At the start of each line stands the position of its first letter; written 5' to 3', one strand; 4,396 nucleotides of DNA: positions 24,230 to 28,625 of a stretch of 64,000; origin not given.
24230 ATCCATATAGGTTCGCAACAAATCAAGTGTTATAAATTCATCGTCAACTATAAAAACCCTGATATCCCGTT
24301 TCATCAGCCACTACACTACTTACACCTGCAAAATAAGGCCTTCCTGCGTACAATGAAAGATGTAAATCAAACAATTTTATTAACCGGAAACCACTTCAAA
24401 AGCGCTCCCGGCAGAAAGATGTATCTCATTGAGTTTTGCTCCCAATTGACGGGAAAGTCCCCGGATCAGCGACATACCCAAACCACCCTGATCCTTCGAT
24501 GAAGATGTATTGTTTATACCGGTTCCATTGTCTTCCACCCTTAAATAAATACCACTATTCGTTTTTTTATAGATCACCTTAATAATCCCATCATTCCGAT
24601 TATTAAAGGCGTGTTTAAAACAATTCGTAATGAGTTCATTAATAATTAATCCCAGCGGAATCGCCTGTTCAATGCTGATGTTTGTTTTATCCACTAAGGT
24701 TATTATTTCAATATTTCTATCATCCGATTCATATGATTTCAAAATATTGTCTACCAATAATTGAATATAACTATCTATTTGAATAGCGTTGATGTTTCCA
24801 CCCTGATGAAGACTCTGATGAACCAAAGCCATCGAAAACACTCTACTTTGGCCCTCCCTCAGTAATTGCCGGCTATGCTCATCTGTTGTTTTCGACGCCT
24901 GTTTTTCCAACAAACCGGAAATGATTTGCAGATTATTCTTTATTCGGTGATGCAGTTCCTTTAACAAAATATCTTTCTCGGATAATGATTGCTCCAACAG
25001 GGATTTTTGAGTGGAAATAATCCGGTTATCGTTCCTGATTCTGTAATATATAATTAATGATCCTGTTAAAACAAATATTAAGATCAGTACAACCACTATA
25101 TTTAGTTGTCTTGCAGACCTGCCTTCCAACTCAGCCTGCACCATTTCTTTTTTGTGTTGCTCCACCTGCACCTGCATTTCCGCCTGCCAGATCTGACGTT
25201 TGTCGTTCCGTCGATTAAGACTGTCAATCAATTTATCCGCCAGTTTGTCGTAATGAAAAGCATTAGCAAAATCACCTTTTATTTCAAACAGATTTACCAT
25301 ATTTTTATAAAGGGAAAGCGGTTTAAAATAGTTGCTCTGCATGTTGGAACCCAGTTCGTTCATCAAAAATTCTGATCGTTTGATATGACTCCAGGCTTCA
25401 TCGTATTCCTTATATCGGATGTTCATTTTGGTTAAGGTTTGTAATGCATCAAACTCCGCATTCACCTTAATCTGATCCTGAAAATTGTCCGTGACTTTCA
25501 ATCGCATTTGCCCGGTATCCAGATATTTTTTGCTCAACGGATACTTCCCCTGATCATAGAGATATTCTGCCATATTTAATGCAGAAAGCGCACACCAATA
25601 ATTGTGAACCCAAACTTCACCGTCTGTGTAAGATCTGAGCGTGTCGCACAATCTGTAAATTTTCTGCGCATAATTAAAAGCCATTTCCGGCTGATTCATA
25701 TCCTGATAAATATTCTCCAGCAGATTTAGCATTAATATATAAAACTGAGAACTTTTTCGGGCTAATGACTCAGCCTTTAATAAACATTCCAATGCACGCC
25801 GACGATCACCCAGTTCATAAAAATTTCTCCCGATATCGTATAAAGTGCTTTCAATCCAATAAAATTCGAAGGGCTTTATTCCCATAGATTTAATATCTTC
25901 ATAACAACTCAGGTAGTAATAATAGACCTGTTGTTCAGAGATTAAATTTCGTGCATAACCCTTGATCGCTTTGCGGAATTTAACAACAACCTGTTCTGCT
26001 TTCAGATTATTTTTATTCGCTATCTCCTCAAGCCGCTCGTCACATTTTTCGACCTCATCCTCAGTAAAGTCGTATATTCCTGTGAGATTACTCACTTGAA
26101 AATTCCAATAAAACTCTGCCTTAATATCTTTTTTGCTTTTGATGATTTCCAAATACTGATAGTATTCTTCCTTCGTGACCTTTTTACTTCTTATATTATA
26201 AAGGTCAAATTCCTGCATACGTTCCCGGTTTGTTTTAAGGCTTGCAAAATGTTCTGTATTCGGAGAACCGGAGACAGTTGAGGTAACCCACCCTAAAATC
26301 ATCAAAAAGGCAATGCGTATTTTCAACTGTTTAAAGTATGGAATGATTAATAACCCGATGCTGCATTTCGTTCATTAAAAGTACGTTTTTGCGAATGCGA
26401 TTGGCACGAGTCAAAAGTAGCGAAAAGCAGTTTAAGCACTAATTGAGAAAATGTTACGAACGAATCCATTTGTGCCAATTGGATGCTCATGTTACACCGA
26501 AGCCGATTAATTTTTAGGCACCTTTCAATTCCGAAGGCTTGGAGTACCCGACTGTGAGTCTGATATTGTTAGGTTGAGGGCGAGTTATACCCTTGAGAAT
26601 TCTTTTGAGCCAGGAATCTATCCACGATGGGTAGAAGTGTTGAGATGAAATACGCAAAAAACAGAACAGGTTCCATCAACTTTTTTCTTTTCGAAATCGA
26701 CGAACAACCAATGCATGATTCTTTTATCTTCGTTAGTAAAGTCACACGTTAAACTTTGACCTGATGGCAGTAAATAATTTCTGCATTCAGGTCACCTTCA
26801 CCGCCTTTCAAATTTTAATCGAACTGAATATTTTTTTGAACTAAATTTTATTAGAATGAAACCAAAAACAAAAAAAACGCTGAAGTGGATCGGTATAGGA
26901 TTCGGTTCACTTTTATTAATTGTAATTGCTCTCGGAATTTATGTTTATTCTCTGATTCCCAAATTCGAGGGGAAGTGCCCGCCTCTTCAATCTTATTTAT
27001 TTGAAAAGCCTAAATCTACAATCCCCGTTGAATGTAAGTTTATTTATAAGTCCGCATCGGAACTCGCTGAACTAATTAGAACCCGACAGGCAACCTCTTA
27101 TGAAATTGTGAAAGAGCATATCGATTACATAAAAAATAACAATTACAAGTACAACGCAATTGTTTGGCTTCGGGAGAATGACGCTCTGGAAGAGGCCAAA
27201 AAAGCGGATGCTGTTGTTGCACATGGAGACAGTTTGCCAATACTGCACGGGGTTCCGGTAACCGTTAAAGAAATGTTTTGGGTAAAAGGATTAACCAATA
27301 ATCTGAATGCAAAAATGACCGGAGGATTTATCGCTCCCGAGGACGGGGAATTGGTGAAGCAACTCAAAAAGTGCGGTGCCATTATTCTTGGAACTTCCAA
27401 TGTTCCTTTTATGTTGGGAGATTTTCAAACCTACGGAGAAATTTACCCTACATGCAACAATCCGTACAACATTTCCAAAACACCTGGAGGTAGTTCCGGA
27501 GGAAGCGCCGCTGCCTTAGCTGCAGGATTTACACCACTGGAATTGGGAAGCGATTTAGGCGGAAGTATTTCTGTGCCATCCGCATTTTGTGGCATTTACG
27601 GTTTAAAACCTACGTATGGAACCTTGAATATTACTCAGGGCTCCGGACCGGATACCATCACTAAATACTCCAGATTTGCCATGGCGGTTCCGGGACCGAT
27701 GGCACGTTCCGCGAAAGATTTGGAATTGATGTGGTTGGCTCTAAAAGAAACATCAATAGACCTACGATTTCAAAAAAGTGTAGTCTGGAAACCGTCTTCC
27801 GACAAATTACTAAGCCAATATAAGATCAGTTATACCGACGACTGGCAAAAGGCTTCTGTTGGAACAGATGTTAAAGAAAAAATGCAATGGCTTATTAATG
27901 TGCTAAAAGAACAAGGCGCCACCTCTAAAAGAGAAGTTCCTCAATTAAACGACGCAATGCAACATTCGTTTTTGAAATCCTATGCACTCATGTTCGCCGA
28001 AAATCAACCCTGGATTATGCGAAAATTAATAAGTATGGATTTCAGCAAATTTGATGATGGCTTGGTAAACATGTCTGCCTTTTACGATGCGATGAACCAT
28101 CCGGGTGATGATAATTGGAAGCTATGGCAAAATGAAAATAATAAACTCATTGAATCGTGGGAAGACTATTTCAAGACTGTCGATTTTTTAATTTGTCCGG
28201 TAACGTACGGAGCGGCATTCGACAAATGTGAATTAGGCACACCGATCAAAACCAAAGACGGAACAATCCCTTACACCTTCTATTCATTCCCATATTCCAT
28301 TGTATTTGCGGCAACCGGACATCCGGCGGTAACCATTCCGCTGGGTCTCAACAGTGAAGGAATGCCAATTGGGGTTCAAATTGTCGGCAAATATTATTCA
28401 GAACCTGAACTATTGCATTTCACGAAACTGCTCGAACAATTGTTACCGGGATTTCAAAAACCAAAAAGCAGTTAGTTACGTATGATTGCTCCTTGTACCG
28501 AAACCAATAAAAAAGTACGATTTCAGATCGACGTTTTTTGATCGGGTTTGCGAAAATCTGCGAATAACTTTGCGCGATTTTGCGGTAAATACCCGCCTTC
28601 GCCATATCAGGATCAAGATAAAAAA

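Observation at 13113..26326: Two-component-linked envelope operon of unrecognised type: beta-barrel OMP, 1908-aa secreted giant, six-module FN3-like protein and lipoprotein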

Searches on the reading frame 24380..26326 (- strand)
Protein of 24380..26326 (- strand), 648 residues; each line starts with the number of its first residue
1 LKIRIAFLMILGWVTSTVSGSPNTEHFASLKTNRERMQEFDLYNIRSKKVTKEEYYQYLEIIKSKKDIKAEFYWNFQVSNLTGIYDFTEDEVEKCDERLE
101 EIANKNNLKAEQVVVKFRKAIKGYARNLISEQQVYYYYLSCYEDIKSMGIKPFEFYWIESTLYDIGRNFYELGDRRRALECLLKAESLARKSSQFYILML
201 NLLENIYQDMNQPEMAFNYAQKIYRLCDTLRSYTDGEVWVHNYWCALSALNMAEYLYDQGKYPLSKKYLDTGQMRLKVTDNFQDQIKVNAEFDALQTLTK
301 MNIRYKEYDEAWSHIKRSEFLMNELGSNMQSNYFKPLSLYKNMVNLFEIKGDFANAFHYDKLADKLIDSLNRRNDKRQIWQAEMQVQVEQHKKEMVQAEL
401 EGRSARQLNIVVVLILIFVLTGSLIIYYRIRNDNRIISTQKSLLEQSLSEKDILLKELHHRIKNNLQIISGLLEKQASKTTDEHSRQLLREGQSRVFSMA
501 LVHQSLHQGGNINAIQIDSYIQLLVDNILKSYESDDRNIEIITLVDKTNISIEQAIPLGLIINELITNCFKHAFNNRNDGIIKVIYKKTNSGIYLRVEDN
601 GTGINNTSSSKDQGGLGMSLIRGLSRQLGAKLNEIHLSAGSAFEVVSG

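Call 4: search_protein_families(library=pfam, proteins=[window:24380-26326:-], max_evalue=0.1)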
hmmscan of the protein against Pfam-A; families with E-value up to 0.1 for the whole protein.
window:24380-26326:- (648 aa): 7 families
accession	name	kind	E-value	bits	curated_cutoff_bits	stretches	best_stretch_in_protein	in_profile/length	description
PF07568.18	HisKA_2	-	1.6e-25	89.4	22.3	1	457-532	1-76/76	Histidine kinase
PF13581.12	HATPase_c_2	-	6.8e-10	39.5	27.4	1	548-628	22-112/127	Histidine kinase-like ATPase domain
PF02518.31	HATPase_c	-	5.7e-08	33.6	26.4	1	555-633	3-92/111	Histidine kinase-, DNA gyrase B-, and HSP90-like ATPase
PF07536.20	HWE_HK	-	2.9e-05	25.1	22.8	1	457-534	1-71/83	HWE histidine kinase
PF13424.12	TPR_12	-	7.5e-05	23.3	30.1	1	159-227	3-75/77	Tetratricopeptide repeat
PF07719.23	TPR_2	-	0.00066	20.1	27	0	162-190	4-32/34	Tetratricopeptide repeat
PF13374.12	TPR_10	-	0.051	14.1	27.5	0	246-269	2-25/42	Tetratricopeptide repeat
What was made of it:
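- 24380..26326 (-): Sensor histidine kinase. It has an N-terminal signal/TM segment, an extracytoplasmic helical (TPR-like) domain of about 380 aa, a TM helix near aa 409-430, and HisKA_2 + HATPase_c. Pfam HisKA_2 1.6e-25 and HATPase_c_2 6.8e-10; TPR_12 is below cut-off (call 4).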

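Call 5: search_protein_families(library=ncbifam, proteins=[window:24380-26326:-], max_evalue=0.1)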
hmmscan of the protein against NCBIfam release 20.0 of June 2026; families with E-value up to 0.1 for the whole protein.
window:24380-26326:- (648 aa): 9 families
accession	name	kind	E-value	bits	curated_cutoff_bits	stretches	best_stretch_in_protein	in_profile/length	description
NF051872.1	HisKinPhyk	equivalog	3.4e-35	121.6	750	1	437-631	329-519/537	sensor histidine kinase PhyK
NF052306.1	BluLightHisKinLov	equivalog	2.8e-14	52.7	450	1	445-634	143-319/334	blue-light-activated histidine kinase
NF010077.0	PRK13559.1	subfamily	1.6e-12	47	361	1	445-640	165-350/364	hypothetical protein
TIGR01925.2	spIIAB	equivalog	5.5e-09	36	135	1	540-610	20-90/137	anti-sigma F factor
NF003144.0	PRK04069.1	equivalog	2.8e-06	26.8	145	1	557-614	42-99/161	anti-sigma B factor RsbW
TIGR01924.1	rsbW_low_gc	equivalog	3.9e-05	23.1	155.05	1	557-614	42-99/159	anti-sigma B factor RsbW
TIGR02966.1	phoR_proteo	equivalog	9.2e-05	21.6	334.2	1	459-607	122-276/333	phosphate regulon sensor histidine kinase PhoR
NF008649.0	PRK11644.1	equivalog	0.00017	20.5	408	1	511-642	368-489/499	signal transduction histidine-protein kinase/phosphatase UhpB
NF007004.0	PRK09467.1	equivalog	0.001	18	415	1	521-608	299-380/440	two-component system sensor histidine kinase EnvZ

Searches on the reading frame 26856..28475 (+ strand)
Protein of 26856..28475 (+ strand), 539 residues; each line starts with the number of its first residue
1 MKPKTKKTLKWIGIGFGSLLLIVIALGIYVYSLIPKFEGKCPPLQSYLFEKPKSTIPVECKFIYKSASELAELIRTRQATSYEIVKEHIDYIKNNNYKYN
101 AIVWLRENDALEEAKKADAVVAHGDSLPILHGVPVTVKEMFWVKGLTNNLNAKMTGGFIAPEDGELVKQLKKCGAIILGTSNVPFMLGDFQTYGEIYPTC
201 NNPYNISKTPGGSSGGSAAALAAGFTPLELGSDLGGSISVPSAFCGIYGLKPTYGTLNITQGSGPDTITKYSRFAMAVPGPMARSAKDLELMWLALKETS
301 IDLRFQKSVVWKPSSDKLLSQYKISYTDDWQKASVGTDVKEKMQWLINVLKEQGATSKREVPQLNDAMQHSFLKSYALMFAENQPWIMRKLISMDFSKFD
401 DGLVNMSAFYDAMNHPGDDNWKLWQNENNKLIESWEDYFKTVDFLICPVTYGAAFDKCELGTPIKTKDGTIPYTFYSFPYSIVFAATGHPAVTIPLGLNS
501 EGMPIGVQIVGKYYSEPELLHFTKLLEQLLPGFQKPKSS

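Call 110: search_protein_families(library=pfam, proteins=[window:26856-28475:+], max_evalue=0.0001)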
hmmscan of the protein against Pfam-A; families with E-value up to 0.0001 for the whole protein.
window:26856-28475:+ (539 aa): 1 family
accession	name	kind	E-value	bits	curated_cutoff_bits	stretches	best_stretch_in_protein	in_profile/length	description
PF01425.27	Amidase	-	2.8e-81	274.3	27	1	83-520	1-445/445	Amidase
